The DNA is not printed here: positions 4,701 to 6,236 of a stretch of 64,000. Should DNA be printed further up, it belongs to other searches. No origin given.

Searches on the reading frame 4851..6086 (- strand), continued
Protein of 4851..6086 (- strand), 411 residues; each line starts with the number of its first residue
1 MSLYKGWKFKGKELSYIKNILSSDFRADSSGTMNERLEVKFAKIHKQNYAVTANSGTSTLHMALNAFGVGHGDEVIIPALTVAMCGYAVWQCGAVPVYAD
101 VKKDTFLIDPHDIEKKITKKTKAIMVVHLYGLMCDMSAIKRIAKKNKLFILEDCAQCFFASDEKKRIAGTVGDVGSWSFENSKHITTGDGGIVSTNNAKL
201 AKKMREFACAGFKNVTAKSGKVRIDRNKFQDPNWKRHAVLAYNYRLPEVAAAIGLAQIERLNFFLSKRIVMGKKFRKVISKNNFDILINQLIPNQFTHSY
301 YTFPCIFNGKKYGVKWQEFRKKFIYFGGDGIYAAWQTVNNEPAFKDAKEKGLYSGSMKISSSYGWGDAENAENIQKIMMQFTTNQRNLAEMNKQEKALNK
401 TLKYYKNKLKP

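Call 71: search_protein_families(library=ncbifam, proteins=[L104:9549-10679:-, L104:10676-11662:-, L104:6267-7343:-, L104:5308-6270:-, L104:2294-3238:+, L104:1508-2293:+, L133:71-1240:+, L133:1343-2329:+, L133:5855-7045:+, L112:10356-11615:+], max_evalue=1e-8)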
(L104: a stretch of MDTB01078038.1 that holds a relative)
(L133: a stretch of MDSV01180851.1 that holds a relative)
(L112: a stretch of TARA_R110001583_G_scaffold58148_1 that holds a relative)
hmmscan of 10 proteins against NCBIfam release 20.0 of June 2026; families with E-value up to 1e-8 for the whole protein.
L104:9549-10679:- (376 aa): 7 families
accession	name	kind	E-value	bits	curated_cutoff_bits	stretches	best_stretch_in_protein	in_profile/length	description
TIGR03588.1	PseC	equivalog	4.2e-124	414.3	423.5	1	1-373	1-378/380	UDP-4-amino-4,6-dideoxy-N-acetyl-beta-L-altrosamine transaminase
NF008658.2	PRK11658.1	equivalog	2.3e-61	207.5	631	1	2-374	5-376/379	UDP-4-amino-4-deoxy-L-arabinose aminotransferase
NF008687.0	PRK11706.1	equivalog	5.3e-59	199.9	375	1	1-375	1-374/375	dTDP-4-amino-4,6-dideoxygalactose transaminase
TIGR04181.1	NHT_00031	hypoth_equivalog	2.7e-54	184.4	420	1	11-354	10-357/359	LegC family aminotransferase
TIGR02379.1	ECA_wecE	subfamily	8.1e-50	169.6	434.85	1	1-375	1-375/376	dTDP-4-amino-4,6-dideoxy-D-glucose transaminase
NF011936.0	PRK15407.1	equivalog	5.8e-39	134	423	1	2-213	37-251/440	lipopolysaccharide biosynthesis protein RfbH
TIGR04427.1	PLP_DesI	equivalog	2.4e-33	115.8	650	1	15-356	36-364/390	dTDP-4-dehydro-6-deoxyglucose aminotransferase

L104:10676-11662:- (328 aa): 10 families
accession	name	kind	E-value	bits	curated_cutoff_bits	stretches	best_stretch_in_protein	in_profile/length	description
TIGR03589.1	PseB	equivalog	4.1e-142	472.9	407.75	1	1-327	1-323/324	UDP-N-acetylglucosamine 4,6-dehydratase (inverting)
TIGR04130.1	FnlA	equivalog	6.7e-76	255.4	730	1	1-303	1-300/337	UDP-N-acetylglucosamine 4,6-dehydratase/5-epimerase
TIGR04180.1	EDH_00030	hypoth_equivalog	8.6e-18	64.4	475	1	7-127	1-123/297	NAD-dependent 4,6-dehydratase LegB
NF041293.1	G6PDh_Azf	equivalog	1.6e-13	50.7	400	1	4-131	2-121/252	NAD-dependent glucose-6-phosphate dehydrogenase Azf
TIGR03466.1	HpnA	hypoth_equivalog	1.7e-13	50.2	367.65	1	6-129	2-117/327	hopanoid-associated sugar epimerase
TIGR01181.1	dTDP_gluc_dehyt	equivalog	5.8e-12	45.3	365.1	1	7-134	2-134/321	dTDP-glucose 4,6-dehydratase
TIGR01179.1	galE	equivalog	6.2e-12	45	262.3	1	7-170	2-178/332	UDP-glucose 4-epimerase GalE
TIGR02622.1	CDP_4_6_dhtase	equivalog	4.4e-11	42.5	278.45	1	1-129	1-133/352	CDP-glucose 4,6-dehydratase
TIGR01214.1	rmlD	equivalog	7.6e-10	38.4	224.05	0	7-149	2-138/285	dTDP-4-dehydrorhamnose reductase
NF042423.1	oxyalk_red_Shew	equivalog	8.3e-09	34.9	580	0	5-126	9-119/331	2-alkyl-3-oxoalkanoate reductase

L104:6267-7343:- (358 aa): 2 families
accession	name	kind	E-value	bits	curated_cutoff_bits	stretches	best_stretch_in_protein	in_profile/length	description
TIGR03569.1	NeuB_NnaB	equivalog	2.2e-73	247.2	399.65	1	21-352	1-329/329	N-acetylneuraminate synthase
TIGR03586.1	PseI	equivalog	1.3e-61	208.6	340.25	1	21-351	2-326/327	pseudaminic acid synthase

L104:5308-6270:- (320 aa): 14 families
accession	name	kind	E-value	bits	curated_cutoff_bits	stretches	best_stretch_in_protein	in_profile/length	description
TIGR01179.1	galE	equivalog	5.7e-66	222.6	262.3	1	4-319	1-328/332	UDP-glucose 4-epimerase GalE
NF007956.0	PRK10675.1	subfamily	9.6e-35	120.3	394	1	4-317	2-330/338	UDP-glucose 4-epimerase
TIGR02197.1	heptose_epim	equivalog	6.8e-29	101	274.6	1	5-303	1-301/316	ADP-glyceromanno-heptose 6-epimerase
TIGR01181.1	dTDP_gluc_dehyt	equivalog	1.8e-20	73.3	365.1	1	5-317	2-312/321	dTDP-glucose 4,6-dehydratase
TIGR04180.1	EDH_00030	hypoth_equivalog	2.4e-18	66.2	475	1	18-303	25-297/297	NAD-dependent 4,6-dehydratase LegB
NF008872.0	PRK11908.1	equivalog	2.1e-13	50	294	1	3-285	2-290/349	bifunctional UDP-4-keto-pentose/UDP-xylose synthase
TIGR02622.1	CDP_4_6_dhtase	equivalog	1.3e-12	47.6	278.45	1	10-318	28-332/352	CDP-glucose 4,6-dehydratase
NF043036.1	ErythonDh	equivalog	3.4e-12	46.2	325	1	4-165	2-177/321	D-erythronate dehydrogenase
TIGR03466.1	HpnA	hypoth_equivalog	8.7e-12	44.6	367.65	1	5-162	3-165/327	hopanoid-associated sugar epimerase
NF047922.1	GDPFucSynFcl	equivalog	1.2e-11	44.6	500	1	2-316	2-301/308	GDP-L-fucose synthase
NF011728.1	PRK15181.1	equivalog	4.3e-11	42.4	760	1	62-316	90-337/348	Vi polysaccharide biosynthesis UDP-N-acetylglucosaminuronic acid C-4 epimerase TviC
NF008360.0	PRK11150.1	equivalog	1.8e-10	40.5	452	1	5-270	2-259/310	ADP-glyceromanno-heptose 6-epimerase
NF042423.1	oxyalk_red_Shew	equivalog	2.3e-10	40.1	580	1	3-169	9-176/331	2-alkyl-3-oxoalkanoate reductase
TIGR01777.1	yfcH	hypoth_equivalog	6.6e-10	39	207.35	1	5-132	1-131/292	TIGR01777 family oxidoreductase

L104:2294-3238:+ (314 aa): 1 family
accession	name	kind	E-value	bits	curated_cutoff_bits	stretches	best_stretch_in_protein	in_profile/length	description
TIGR04421.1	FemAB_IMCC1989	hypoth_equivalog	8.6e-10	38.3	250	1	39-299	65-331/345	FemAB family protein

L104:1508-2293:+ (261 aa): 0 families

L133:71-1240:+ (389 aa): 7 families
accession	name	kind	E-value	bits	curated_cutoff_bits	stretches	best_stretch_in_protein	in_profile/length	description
TIGR03588.1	PseC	equivalog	5.5e-113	377.7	423.5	1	5-383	2-380/380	UDP-4-amino-4,6-dideoxy-N-acetyl-beta-L-altrosamine transaminase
NF008658.2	PRK11658.1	equivalog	1e-55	188.9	631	1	3-382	3-376/379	UDP-4-amino-4-deoxy-L-arabinose aminotransferase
TIGR04181.1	NHT_00031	hypoth_equivalog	3.3e-52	177.6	420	1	12-362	8-357/359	LegC family aminotransferase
NF008687.0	PRK11706.1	equivalog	4.5e-48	163.9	375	1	5-382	2-373/375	dTDP-4-amino-4,6-dideoxygalactose transaminase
NF011936.0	PRK15407.1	equivalog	1.9e-42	145.5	423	2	3-215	35-251/440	lipopolysaccharide biosynthesis protein RfbH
TIGR02379.1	ECA_wecE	subfamily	2.1e-40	138.7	434.85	1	31-383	29-375/376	dTDP-4-amino-4,6-dideoxy-D-glucose transaminase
TIGR04427.1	PLP_DesI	equivalog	1.8e-25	89.9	650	1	18-291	36-293/390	dTDP-4-dehydro-6-deoxyglucose aminotransferase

L133:1343-2329:+ (328 aa): 8 families
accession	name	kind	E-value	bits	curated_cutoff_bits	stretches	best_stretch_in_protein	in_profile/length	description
TIGR03589.1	PseB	equivalog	2.9e-129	430.6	407.75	1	5-323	2-323/324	UDP-N-acetylglucosamine 4,6-dehydratase (inverting)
TIGR04130.1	FnlA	equivalog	1.5e-71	241.1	730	1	4-326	1-327/337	UDP-N-acetylglucosamine 4,6-dehydratase/5-epimerase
TIGR04180.1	EDH_00030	hypoth_equivalog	2.3e-17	63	475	1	10-134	1-123/297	NAD-dependent 4,6-dehydratase LegB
TIGR01179.1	galE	equivalog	4e-15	55.5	262.3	1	10-177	2-178/332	UDP-glucose 4-epimerase GalE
TIGR01181.1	dTDP_gluc_dehyt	equivalog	1.5e-13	50.5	365.1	1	10-136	2-129/321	dTDP-glucose 4,6-dehydratase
TIGR02622.1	CDP_4_6_dhtase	equivalog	3.6e-13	49.4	278.45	1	4-135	1-132/352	CDP-glucose 4,6-dehydratase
TIGR02197.1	heptose_epim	equivalog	1.2e-09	37.8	274.6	0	10-176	1-171/316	ADP-glyceromanno-heptose 6-epimerase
TIGR03466.1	HpnA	hypoth_equivalog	6.1e-09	35.2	367.65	1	9-134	2-115/327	hopanoid-associated sugar epimerase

L133:5855-7045:+ (396 aa): 7 families
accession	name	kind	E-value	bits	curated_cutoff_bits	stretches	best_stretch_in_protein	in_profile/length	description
NF038302.1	EPS_HpsE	equivalog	4.2e-24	85.1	300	1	2-281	3-287/307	hormogonium polysaccharide biosynthesis glycosyltransferase HpsE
NF041875.1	EPS_EpsD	equivalog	1.8e-17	63.7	370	1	2-171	1-175/325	exopolysaccharide biosynthesis glycosyltransferase EpsD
TIGR04283.1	glyco_like_mftF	equivalog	8e-15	55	182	1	2-169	1-154/221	TIGR04283 family arsenosugar biosynthesis glycosyltransferase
TIGR03965.1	mycofact_glyco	equivalog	2.9e-12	46.2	280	1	2-121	76-196/467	mycofactocin biosynthesis glycosyltransferase MftF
NF038299.1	EPS_HpsN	equivalog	4.2e-11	42.4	425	1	1-114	2-119/317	hormogonium polysaccharide biosynthesis glycosyltransferase HpsN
TIGR03937.1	PgaC_IcaA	equivalog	6.6e-11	41.8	422.3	0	1-112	46-161/407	poly-beta-1,6-N-acetyl-D-glucosamine synthase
NF041394.1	GtaseAglG_Halo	equivalog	1.1e-09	38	440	1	2-180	3-184/304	glucosyl-dolichyl phosphate glucuronosyltransferase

L112:10356-11615:+ (419 aa): 2 families
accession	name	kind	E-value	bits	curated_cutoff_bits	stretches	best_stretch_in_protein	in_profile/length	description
TIGR01983.1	UbiG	equivalog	1.4e-13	50.7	102.95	1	99-203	43-151/228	bifunctional 2-polyprenyl-6-hydroxyphenol methylase/3-demethylubiquinol 3-O-methyltransferase UbiG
TIGR02072.1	BioC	equivalog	8.6e-13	48.6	184.95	1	92-249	21-180/244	malonyl-ACP O-methyltransferase BioC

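Call 81: find_homologous_proteins(query=window:4851-6086:-, max_evalue=1e-30)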
Query window:4851-6086:- (411 aa): 3653 proteins with E <= 1e-30 among 8000 candidates; the best 120 are listed.
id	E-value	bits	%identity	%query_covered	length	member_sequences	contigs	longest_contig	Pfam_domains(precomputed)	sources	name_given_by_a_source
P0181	4.1e-277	936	100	100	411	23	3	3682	PF00155.28,PF01041.24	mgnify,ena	mgnify:FL=1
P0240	1.4e-241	819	86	100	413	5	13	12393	PF01041.24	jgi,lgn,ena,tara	jgi:perosamine synthetase|tara:strand:- start:71 stop:1312 length:1242 start_codon:yes stop_codon:ye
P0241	3.5e-241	818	86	99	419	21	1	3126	PF01041.24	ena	-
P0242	3.2e-237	805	84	100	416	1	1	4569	PF00155.28,PF01041.24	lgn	-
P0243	1.6e-236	803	84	100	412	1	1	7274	PF01053.27,PF01041.24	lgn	-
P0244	1.7e-235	799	84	100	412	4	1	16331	PF01041.24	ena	-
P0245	1.0e-232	790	82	100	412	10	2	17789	PF01041.24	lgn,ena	-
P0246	2.2e-232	789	82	100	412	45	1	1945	PF01053.27,PF01041.24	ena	-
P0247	3.2e-232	789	82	100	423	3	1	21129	PF00155.28,PF01041.24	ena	-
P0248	6.3e-232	788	83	100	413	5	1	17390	PF00155.28,PF01041.24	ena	-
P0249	6.4e-231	784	82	100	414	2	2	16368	PF01041.24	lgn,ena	-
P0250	8.4e-231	784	82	100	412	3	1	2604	PF01041.24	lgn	-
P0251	1.1e-226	770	82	99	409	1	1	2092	PF01041.24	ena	-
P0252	3.7e-189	647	68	99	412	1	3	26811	PF01041.24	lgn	-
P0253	1.6e-186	638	68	98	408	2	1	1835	PF00155.28,PF01053.27,PF01041.24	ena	-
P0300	4.2e-168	578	63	97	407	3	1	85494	PF00155.28,PF01053.27,PF01041.24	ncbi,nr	ncbi:DegT/DnrJ/EryC1/StrS family aminotransferase [Candidatus Pelagibacter ubique]|nr:DegT/DnrJ/EryC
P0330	2.1e-163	562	59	98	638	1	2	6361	PF00155.28,PF01053.27,PF01041.24,PF02348.26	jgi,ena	jgi:perosamine synthetase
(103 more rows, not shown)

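Call 83: find_encoding_contigs(protein=P0330, flank=8000, max_places=3)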
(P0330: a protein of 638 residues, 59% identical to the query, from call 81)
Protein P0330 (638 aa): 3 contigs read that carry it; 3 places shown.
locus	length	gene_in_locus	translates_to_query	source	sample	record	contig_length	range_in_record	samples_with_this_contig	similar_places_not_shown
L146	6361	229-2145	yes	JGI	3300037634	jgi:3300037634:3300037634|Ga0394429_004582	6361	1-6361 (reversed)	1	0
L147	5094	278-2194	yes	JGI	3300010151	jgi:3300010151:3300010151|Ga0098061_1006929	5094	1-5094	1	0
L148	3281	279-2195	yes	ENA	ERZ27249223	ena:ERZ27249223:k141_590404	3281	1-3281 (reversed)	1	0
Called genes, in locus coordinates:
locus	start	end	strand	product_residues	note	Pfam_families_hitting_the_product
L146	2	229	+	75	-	?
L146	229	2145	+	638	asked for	PF02348:CTP_transf_3, PF01053:Cys_Met_Meta_PP (faint), PF01041:DegT_DnrJ_EryC1, PF00155:Aminotran_1_2 (weak)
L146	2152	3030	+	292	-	PF13847:Methyltransf_31, PF13649:Methyltransf_25 (weak)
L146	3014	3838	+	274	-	PF00793:DAHP_synth_1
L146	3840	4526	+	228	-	PF00106:adh_short, PF13561:adh_short_C2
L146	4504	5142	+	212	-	-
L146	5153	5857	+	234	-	-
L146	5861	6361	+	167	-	?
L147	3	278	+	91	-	?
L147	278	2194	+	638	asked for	PF02348:CTP_transf_3, PF01053:Cys_Met_Meta_PP (faint), PF01041:DegT_DnrJ_EryC1, PF00155:Aminotran_1_2 (weak)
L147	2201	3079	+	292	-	PF13847:Methyltransf_31, PF13649:Methyltransf_25 (weak)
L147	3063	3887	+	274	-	PF00793:DAHP_synth_1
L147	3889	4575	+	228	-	PF00106:adh_short, PF13561:adh_short_C2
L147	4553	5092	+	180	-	?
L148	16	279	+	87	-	-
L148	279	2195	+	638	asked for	PF02348:CTP_transf_3, PF01053:Cys_Met_Meta_PP (faint), PF01041:DegT_DnrJ_EryC1, PF00155:Aminotran_1_2 (weak)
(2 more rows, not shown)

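Call 84: find_encoding_contigs(protein=P0300, flank=10000, max_places=2)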
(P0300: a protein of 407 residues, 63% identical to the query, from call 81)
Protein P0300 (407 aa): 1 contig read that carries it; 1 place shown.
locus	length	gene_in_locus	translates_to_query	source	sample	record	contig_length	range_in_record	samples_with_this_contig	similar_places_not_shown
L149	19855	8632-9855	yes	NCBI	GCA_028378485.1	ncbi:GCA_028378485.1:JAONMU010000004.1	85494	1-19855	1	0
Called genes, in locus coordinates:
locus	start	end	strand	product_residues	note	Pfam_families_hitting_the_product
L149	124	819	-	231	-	PF05050:Methyltransf_21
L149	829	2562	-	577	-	PF00664:ABC_membrane, PF02463:SMC_N (weak), PF00005:ABC_tran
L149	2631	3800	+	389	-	-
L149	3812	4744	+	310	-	PF05050:Methyltransf_21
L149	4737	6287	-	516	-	-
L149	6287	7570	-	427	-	PF16254:DUF4910, PF09940:DUF2172, PF16221:HTH_47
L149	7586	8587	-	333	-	PF01073:3Beta_HSD, PF01370:Epimerase, PF02719:Polysacc_synt_2, PF04321:RmlD_sub_bind, PF07993:NAD_binding_4 (faint), PF16363:GDP_Man_Dehyd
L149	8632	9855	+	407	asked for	PF01041:DegT_DnrJ_EryC1, PF00155:Aminotran_1_2 (faint), PF01053:Cys_Met_Meta_PP (faint)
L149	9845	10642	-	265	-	PF02348:CTP_transf_3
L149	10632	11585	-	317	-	PF01370:Epimerase, PF04321:RmlD_sub_bind, PF16363:GDP_Man_Dehyd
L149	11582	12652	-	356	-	PF03102:NeuB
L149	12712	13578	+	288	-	PF00248:Aldo_ket_red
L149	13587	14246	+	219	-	PF00535:Glycos_transf_2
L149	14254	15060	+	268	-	PF02522:Antibiotic_NAT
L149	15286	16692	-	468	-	PF03358:FMN_red (faint)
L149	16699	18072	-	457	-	PF00501:AMP-binding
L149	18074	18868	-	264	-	PF02668:TauD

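Call 85: search_protein_families(library=ncbifam, proteins=[L146:3014-3838:+, L146:2152-3030:+, L146:3840-4526:+, L146:4504-5142:+, L146:5153-5857:+, L149:11582-12652:-, L149:7586-8587:-, L149:10632-11585:-], max_evalue=0.000001)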
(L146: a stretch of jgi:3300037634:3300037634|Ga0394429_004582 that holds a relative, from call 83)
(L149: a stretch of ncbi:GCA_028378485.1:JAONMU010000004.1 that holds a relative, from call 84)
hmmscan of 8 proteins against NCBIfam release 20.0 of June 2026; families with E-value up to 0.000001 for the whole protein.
L146:3014-3838:+ (274 aa): 7 families
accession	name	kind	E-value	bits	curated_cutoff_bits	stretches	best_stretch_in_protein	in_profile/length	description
NF003543.0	PRK05198.1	equivalog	8.9e-69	231.5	242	1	4-258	13-268/273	3-deoxy-8-phosphooctulonate synthase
TIGR01362.1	KDO8P_synth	equivalog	1.8e-65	220.7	314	1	8-259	2-254/258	3-deoxy-8-phosphooctulonate synthase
NF009109.0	PRK12457.1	equivalog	1.6e-49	168.6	457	1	3-261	11-272/281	3-deoxy-8-phosphooctulonate synthase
NF009239.0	PRK12595.1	equivalog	1.4e-14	53.8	279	1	6-255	118-351/360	bifunctional 3-deoxy-7-phosphoheptulonate synthase/chorismate mutase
NF006421.0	PRK08673.1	subfamily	1.7e-13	50.5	335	1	6-260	92-332/338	3-deoxy-7-phosphoheptulonate synthase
TIGR01361.1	DAHP_synth_Bsub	equivalog_domain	1.5e-12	47.5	267.75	1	7-254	24-257/260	3-deoxy-7-phosphoheptulonate synthase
NF009933.0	PRK13396.1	subfamily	1.5e-10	40.6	486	1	5-257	98-337/352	3-deoxy-7-phosphoheptulonate synthase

L146:2152-3030:+ (292 aa): 0 families

L146:3840-4526:+ (228 aa): 100 families (the best 25 are shown)
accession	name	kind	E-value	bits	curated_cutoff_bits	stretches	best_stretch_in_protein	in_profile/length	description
NF006619.0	PRK09186.1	equivalog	9.7e-35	120.4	255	1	37-226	61-255/256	oxidoreductase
NF050062.1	FlagModPtmA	equivalog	9.5e-23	81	350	1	14-226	39-255/256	flagellin modification protein PtmA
NF005559.1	PRK07231.1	subfamily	4.6e-21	75.4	215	1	78-226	97-248/249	glucose 1-dehydrogenase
NF005067.0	PRK06484.1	equivalog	8.9e-21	74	713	1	36-227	60-253/524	short chain dehydrogenase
NF004713.0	PRK06057.1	equivalog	4.2e-19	69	404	1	38-227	60-251/257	3-oxoacyl-ACP reductase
NF004774.0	PRK06114.1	equivalog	6.7e-19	68.2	360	1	80-228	112-262/262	SDR family oxidoreductase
NF009466.0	PRK12826.1-2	subfamily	8.7e-19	67.9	222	1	39-225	61-244/248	3-oxoacyl-ACP reductase FabG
NF052562.1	RADHDNL4305835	equivalog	1.8e-18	66.9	400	1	5-226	33-250/252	NADP-dependent (R)-specific alcohol dehydrogenase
NF047420.2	EF_P_mod_YmfI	equivalog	4.4e-18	65.9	238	1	38-225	56-235/236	elongation factor P 5-aminopentanone reductase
NF009464.0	PRK12824.1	subfamily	8e-18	65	269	1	81-225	99-242/245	3-oxoacyl-ACP reductase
NF006493.1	PRK08936.1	subfamily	4.7e-17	62.1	420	1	38-227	64-252/261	glucose-1-dehydrogenase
NF049979.1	AlphHSDSHdhA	equivalog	6.1e-17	61.9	350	1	84-226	105-247/258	7alpha-hydroxysteroid dehydrogenase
TIGR01830.1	3oxo_ACP_reduc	equivalog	1.5e-16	60.8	297.75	1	83-224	97-237/239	3-oxoacyl-[acyl-carrier-protein] reductase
NF004199.0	PRK05653.1-4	equivalog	3.3e-16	59.6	301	1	84-224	105-244/247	3-oxoacyl-ACP reductase FabG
NF004522.0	PRK05867.1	equivalog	4.2e-16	59.4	447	1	80-226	106-253/255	SDR family oxidoreductase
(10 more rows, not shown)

L146:4504-5142:+ (212 aa): 0 families

L146:5153-5857:+ (234 aa): 0 families

L149:11582-12652:- (356 aa): 2 families
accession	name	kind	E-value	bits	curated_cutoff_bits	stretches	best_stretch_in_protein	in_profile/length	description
TIGR03569.1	NeuB_NnaB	equivalog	1.4e-80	270.8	399.65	1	20-348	2-327/329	N-acetylneuraminate synthase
TIGR03586.1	PseI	equivalog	5.3e-72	242.8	340.25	1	19-349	2-326/327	pseudaminic acid synthase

L149:7586-8587:- (333 aa): 12 families
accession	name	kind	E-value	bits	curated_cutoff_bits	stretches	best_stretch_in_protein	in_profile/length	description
TIGR03589.1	PseB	equivalog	4.4e-136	453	407.75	1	5-326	4-323/324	UDP-N-acetylglucosamine 4,6-dehydratase (inverting)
TIGR04130.1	FnlA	equivalog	1.5e-73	247.6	730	1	5-328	4-326/337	UDP-N-acetylglucosamine 4,6-dehydratase/5-epimerase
TIGR04180.1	EDH_00030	hypoth_equivalog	3.2e-18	65.8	475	1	8-228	1-237/297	NAD-dependent 4,6-dehydratase LegB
TIGR01179.1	galE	equivalog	2e-12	46.6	262.3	1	8-177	2-180/332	UDP-glucose 4-epimerase GalE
TIGR02622.1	CDP_4_6_dhtase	equivalog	5.8e-12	45.4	278.45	1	5-133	4-132/352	CDP-glucose 4,6-dehydratase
NF041293.1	G6PDh_Azf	equivalog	5.2e-11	42.4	400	1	5-134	2-119/252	NAD-dependent glucose-6-phosphate dehydrogenase Azf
TIGR01181.1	dTDP_gluc_dehyt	equivalog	3.1e-10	39.7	365.1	1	8-132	2-127/321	dTDP-glucose 4,6-dehydratase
TIGR03466.1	HpnA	hypoth_equivalog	7.4e-10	38.2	367.65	1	8-132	3-115/327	hopanoid-associated sugar epimerase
TIGR02197.1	heptose_epim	equivalog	1.3e-09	37.7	274.6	1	8-207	1-200/316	ADP-glyceromanno-heptose 6-epimerase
NF042422.1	oxyalk_red_OleD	equivalog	1.8e-09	37.5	580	1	8-131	3-111/329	2-alkyl-3-oxoalkanoate reductase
NF042423.1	oxyalk_red_Shew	equivalog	8.8e-09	34.9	580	1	5-131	8-119/331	2-alkyl-3-oxoalkanoate reductase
TIGR01214.1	rmlD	equivalog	5.6e-08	32.2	224.05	0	8-131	2-101/285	dTDP-4-dehydrorhamnose reductase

L149:10632-11585:- (317 aa): 10 families
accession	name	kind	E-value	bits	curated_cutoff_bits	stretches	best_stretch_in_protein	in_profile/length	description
TIGR01179.1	galE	equivalog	3.9e-47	160.7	262.3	1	4-311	2-322/332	UDP-glucose 4-epimerase GalE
TIGR02197.1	heptose_epim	equivalog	1.1e-24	87.2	274.6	1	4-311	1-310/316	ADP-glyceromanno-heptose 6-epimerase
NF007956.0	PRK10675.1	subfamily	6.8e-21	74.7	394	1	4-297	3-313/338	UDP-glucose 4-epimerase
TIGR04180.1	EDH_00030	hypoth_equivalog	1.3e-15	57.2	475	1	5-299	2-295/297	NAD-dependent 4,6-dehydratase LegB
NF047922.1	GDPFucSynFcl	equivalog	3.4e-15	56.3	500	1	3-277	4-265/308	GDP-L-fucose synthase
TIGR01181.1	dTDP_gluc_dehyt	equivalog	8.8e-15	54.6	365.1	1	4-301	2-299/321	dTDP-glucose 4,6-dehydratase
NF043036.1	ErythonDh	equivalog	4.4e-09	36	325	1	4-152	3-164/321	D-erythronate dehydrogenase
TIGR02622.1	CDP_4_6_dhtase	equivalog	1.1e-08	34.7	278.45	1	48-302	65-319/352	CDP-glucose 4,6-dehydratase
NF008360.0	PRK11150.1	equivalog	1.1e-08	34.7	452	1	4-249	2-239/310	ADP-glyceromanno-heptose 6-epimerase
NF011728.1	PRK15181.1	equivalog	1.2e-07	31.1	760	1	59-261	89-278/348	Vi polysaccharide biosynthesis UDP-N-acetylglucosaminuronic acid C-4 epimerase TviC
